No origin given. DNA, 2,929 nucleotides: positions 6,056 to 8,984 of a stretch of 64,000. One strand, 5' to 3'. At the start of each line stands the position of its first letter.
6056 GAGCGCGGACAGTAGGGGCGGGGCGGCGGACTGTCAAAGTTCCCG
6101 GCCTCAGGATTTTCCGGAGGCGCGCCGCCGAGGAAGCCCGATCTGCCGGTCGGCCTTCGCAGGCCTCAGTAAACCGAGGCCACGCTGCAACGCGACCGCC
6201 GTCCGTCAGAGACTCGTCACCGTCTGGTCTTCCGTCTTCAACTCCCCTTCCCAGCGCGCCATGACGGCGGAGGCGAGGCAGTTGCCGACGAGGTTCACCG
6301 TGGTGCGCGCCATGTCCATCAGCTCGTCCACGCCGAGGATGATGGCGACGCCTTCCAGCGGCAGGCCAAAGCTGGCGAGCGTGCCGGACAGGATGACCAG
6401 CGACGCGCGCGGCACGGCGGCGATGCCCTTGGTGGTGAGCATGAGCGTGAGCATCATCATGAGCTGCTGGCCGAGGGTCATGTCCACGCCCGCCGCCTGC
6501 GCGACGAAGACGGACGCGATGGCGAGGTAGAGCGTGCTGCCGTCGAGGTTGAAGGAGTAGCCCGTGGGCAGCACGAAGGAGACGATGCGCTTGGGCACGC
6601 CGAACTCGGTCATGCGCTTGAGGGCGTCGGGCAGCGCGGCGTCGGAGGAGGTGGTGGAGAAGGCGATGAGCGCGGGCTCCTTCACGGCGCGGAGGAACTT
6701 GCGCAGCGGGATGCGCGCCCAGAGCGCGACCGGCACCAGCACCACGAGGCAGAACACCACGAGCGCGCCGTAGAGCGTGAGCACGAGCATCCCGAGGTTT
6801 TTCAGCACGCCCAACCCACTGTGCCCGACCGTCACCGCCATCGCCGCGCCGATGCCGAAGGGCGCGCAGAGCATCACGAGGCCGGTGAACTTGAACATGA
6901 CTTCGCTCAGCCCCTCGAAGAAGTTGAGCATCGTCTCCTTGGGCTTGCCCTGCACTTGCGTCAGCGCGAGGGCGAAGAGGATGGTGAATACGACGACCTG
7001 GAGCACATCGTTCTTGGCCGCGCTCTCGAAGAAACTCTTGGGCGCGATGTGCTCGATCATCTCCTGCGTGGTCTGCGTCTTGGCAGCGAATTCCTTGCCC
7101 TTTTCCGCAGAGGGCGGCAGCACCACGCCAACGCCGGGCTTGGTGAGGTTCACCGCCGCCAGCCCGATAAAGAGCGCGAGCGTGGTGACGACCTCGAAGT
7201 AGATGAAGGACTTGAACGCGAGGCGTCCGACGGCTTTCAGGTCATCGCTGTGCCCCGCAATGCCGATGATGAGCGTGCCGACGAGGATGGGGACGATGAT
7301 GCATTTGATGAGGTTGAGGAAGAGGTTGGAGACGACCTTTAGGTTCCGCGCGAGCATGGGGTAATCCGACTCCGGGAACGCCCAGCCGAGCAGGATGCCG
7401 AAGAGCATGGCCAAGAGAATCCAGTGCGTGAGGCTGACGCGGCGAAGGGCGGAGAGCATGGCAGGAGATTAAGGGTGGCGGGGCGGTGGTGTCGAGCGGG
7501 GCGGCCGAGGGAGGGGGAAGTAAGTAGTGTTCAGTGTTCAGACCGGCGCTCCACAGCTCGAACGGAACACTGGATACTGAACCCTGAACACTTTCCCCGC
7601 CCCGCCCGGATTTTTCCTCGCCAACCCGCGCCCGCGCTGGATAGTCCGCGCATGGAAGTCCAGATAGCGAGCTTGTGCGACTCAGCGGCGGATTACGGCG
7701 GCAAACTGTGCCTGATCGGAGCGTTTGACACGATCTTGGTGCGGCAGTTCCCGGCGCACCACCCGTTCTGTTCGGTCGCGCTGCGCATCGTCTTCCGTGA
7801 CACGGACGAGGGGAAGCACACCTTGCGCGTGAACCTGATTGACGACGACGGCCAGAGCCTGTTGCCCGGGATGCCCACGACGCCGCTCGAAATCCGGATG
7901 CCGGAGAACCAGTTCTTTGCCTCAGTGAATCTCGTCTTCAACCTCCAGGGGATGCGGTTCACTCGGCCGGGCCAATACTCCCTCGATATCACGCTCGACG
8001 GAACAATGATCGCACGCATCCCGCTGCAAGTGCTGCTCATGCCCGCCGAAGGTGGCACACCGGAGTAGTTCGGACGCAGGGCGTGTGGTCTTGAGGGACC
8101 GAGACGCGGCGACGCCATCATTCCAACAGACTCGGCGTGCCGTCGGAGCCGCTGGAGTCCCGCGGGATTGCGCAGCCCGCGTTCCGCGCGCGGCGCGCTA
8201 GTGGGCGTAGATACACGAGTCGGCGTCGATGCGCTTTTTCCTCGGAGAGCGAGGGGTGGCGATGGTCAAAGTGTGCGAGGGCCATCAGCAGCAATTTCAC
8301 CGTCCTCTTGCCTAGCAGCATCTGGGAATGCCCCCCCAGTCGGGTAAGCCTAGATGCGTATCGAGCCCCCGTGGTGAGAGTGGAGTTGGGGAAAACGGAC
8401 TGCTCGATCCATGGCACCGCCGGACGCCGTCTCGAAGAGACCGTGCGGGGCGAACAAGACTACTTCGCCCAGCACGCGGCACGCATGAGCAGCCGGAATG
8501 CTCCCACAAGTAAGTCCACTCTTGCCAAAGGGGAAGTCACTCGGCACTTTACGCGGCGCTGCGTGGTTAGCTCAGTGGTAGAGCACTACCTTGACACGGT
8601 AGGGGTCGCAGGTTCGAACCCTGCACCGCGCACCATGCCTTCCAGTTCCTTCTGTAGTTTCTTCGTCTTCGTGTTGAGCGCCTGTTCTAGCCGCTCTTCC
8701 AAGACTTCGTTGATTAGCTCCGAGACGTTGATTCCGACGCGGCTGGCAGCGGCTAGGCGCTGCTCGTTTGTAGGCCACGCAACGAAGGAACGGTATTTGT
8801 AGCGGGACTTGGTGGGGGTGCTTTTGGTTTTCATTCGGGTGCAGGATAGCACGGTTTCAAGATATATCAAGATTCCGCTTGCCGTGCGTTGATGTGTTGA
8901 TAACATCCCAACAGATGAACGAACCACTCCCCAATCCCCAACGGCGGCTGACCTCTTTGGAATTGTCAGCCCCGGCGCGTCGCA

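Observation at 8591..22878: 14.3 kb integrative element in tRNA-Val(GAC) with exact 46-bp att repeats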

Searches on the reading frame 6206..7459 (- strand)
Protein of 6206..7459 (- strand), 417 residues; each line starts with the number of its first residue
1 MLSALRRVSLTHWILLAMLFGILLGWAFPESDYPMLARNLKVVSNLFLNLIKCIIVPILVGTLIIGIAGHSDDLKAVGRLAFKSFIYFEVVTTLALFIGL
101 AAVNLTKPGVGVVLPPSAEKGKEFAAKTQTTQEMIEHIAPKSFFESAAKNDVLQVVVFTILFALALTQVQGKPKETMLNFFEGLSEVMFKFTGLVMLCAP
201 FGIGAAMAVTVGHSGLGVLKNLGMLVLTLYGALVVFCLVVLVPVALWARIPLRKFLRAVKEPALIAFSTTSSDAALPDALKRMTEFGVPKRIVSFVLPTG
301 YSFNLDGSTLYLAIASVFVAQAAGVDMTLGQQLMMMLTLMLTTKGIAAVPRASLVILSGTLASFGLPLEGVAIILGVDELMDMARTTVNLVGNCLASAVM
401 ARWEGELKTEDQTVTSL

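Call 37: find_related_loci(query=window:6206-7459:-, collection=genome_contigs, flank=10000)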
Query window:6206-7459:- (417 aa) in genome_contigs; peptide patterns used: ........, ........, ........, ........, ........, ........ (x = any residue, [..] = any of these).
600 stretches matched a pattern (row limit reached: there are more); 529 encode a relative of the query (tblastn E <= 1e-3); the best 80 are kept; 80 distinct loci.
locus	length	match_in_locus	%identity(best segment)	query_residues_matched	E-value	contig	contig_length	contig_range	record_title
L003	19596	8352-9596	96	1-415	0e+0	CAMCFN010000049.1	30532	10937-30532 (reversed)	MAG: Akkermansia muciniphila isolate MiH-22jul19-15 genome assembly, contig: MiH-22jul19-C2629, whole genome shotgun seq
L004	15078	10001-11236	89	3-414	0e+0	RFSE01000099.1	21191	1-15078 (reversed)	MAG: Proteobacteria bacterium isolate WB4_2_1501 contig_100_98, whole genome shotgun sequence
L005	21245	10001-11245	94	1-415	0e+0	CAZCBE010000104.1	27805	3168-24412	MAG TPA_asm: uncultured Klebsiella sp. isolate SRP292972_co3_125 genome assembly, contig: NODE_1043_length_27805_cov_20.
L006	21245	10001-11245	94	1-415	0e+0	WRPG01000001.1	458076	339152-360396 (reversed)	MAG: Limisphaerales bacterium isolate X3_MaxBin.016 scaffold_14, whole genome shotgun sequence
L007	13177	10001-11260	91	3-416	0e+0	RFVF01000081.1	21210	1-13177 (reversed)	MAG: Proteobacteria bacterium isolate WB5_2B_004 contig_100_80, whole genome shotgun sequence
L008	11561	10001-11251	88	1-417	0e+0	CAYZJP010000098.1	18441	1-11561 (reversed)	MAG TPA_asm: uncultured Klebsiella sp. isolate binchicken_co185_144 genome assembly, contig: NODE_4126_length_18441_cov_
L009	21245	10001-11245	83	1-416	0e+0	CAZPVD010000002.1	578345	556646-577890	MAG TPA_asm: uncultured Verrucomicrobiota bacterium isolate binchicken_co185_72 genome assembly, contig: NODE_7_length_5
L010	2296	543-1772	76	1-412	0e+0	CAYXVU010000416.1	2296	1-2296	MAG TPA_asm: uncultured Clostridia bacterium isolate SRP237561_co1_1 genome assembly, contig: NODE_120025_length_2296_co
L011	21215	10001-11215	75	1-410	0e+0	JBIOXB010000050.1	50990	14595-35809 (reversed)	MAG: bacterium isolate MAG067 k127_188851, whole genome shotgun sequence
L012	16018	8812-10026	75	1-412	0e+0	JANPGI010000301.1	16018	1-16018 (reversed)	MAG: Verrucomicrobiota bacterium isolate VAR_69_metabat_378 VAR_69_k141_3374484, whole genome shotgun sequence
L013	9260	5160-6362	79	1-408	0e+0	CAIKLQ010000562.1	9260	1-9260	MAG: uncultured Verrucomicrobia bacterium isolate KTt_bin-1485 genome assembly, contig: bin-1485:0562/1053, whole genome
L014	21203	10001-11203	79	1-408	0e+0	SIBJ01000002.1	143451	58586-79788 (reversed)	MAG: Pedosphaera sp. isolate Baikal-deep-G230 BACOMB-C217, whole genome shotgun sequence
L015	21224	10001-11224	72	1-411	0e+0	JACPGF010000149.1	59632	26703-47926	MAG: Ignavibacteriales bacterium isolate NC_groundwater_380_Ag_B-0.1um_41_8 GD18-4_B1_scaffold_365828, whole genome shot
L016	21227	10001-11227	70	3-415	0e+0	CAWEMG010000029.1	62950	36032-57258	MAG: uncultured Gemmatimonadales bacterium isolate MFD02840.bin.2.212 genome assembly, contig: contig_50649, whole genom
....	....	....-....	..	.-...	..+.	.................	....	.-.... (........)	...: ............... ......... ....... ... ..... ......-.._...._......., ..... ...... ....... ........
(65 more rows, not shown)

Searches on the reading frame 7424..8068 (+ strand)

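Call 17: search_protein_families(library=pfam, max_evalue=0.01, proteins=[window:7424-8068:+])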
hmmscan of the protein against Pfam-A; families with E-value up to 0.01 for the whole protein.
window:7424-8068:+ (214 aa): 1 family
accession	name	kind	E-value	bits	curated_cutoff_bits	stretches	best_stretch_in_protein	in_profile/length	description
PF22091.2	DUF6941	-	7e-41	139.9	27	1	80-203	1-124/125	Family of unknown function (DUF6941)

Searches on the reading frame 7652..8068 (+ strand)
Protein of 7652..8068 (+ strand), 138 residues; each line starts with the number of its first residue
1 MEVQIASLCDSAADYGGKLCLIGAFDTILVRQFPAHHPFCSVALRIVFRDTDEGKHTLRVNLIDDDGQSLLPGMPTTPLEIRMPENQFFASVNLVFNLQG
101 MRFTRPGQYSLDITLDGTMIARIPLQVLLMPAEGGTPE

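Call 70: find_encoding_contigs(protein=window:7652-8068:+, flank=10000, max_places=8)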
Protein window:7652-8068:+ (138 aa): 1 contig read that carries it; 1 place shown.
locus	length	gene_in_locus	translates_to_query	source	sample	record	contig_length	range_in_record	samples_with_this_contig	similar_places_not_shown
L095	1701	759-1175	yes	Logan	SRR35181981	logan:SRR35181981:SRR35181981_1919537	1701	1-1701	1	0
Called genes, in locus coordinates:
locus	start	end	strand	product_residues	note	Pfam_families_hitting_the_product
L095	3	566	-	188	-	?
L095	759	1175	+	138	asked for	PF22091:DUF6941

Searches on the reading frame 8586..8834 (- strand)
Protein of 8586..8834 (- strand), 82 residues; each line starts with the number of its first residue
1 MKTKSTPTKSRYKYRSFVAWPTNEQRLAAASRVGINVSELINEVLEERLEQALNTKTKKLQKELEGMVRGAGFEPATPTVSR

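Call 15: search_protein_families(library=pfam, max_evalue=0.01, proteins=[window:8586-8834:-])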
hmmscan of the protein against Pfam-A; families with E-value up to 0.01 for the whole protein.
window:8586-8834:- (82 aa): 1 family
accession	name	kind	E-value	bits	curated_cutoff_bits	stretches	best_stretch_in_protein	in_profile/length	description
PF07362.18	CcdA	-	0.006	17.4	22.4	1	23-59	9-45/71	Post-segregation antitoxin CcdA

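Call 86: search_protein_families(library=ncbifam, max_evalue=0.01, proteins=[window:8586-8834:-])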
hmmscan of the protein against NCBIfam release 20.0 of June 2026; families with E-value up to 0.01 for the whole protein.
window:8586-8834:- (82 aa): 0 families

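Call 103: search_protein_families(library=pfam, alignment_id=A5, max_evalue=1)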
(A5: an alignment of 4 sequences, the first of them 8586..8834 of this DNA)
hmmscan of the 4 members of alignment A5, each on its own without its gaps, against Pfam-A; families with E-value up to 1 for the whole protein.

A. member 1, window:8586-8834:- (82 aa): 3 families
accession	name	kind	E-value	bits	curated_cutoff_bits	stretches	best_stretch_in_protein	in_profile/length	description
PF07362.18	CcdA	-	0.006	17.4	22.4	1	23-59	9-45/71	Post-segregation antitoxin CcdA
PF11817.14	Foie-gras_1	-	0.1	12.7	23.3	1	8-65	133-191/257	Foie gras liver health family 1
PF19807.5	DUF6290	-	0.13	12.9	27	1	30-57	20-47/72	Family of unknown function (DUF6290)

B. families by the number of members that match (of 4 scanned): 9 families
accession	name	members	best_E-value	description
PF07362.18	CcdA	4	0.006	Post-segregation antitoxin CcdA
PF21983.2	NikA-like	2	0.013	Mobilization protein NikA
PF23729.2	Spectrin_Dys-1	1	0.0035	Dystrophin-1-like, spectrin repeat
PF07704.17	PSK_trans_fac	1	0.0085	Rv0623-like transcription factor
PF01402.27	RHH_1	1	0.018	Ribbon-helix-helix protein, copG family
PF11817.14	Foie-gras_1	1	0.1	Foie gras liver health family 1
PF19807.5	DUF6290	1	0.13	Family of unknown function (DUF6290)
PF03004.19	Transposase_24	1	0.14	Plant transposase (Ptta/En/Spm family)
PF01312.24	Bac_export_2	1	0.19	FlhB HrpN YscU SpaS Family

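Call 104: search_solved_structures(query=A5, max_evalue=10)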
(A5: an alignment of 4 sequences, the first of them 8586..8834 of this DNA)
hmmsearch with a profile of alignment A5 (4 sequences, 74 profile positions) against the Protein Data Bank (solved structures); distinct sequences matched with E-value up to 10: 4.
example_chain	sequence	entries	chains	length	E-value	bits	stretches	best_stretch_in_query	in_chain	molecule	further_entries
8u12_A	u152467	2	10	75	0.64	13.3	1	23-55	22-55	Antitoxin Rv0298 | Antitoxin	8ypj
9fqr_Qq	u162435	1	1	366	0.79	13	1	18-47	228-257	Zinc finger MYND-type containing 12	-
6xr2_A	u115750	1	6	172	0.92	12.8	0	23-56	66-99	dTor_3x57R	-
2di0_A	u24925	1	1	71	1.2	12.4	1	33-57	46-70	Activating signal cointegrator 1 complex subunit 2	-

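Call 105: search_protein_families(library=phrogs, max_evalue=0.01, proteins=[window:8586-8834:-])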
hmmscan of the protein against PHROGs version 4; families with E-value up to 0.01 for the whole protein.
window:8586-8834:- (82 aa): 0 families
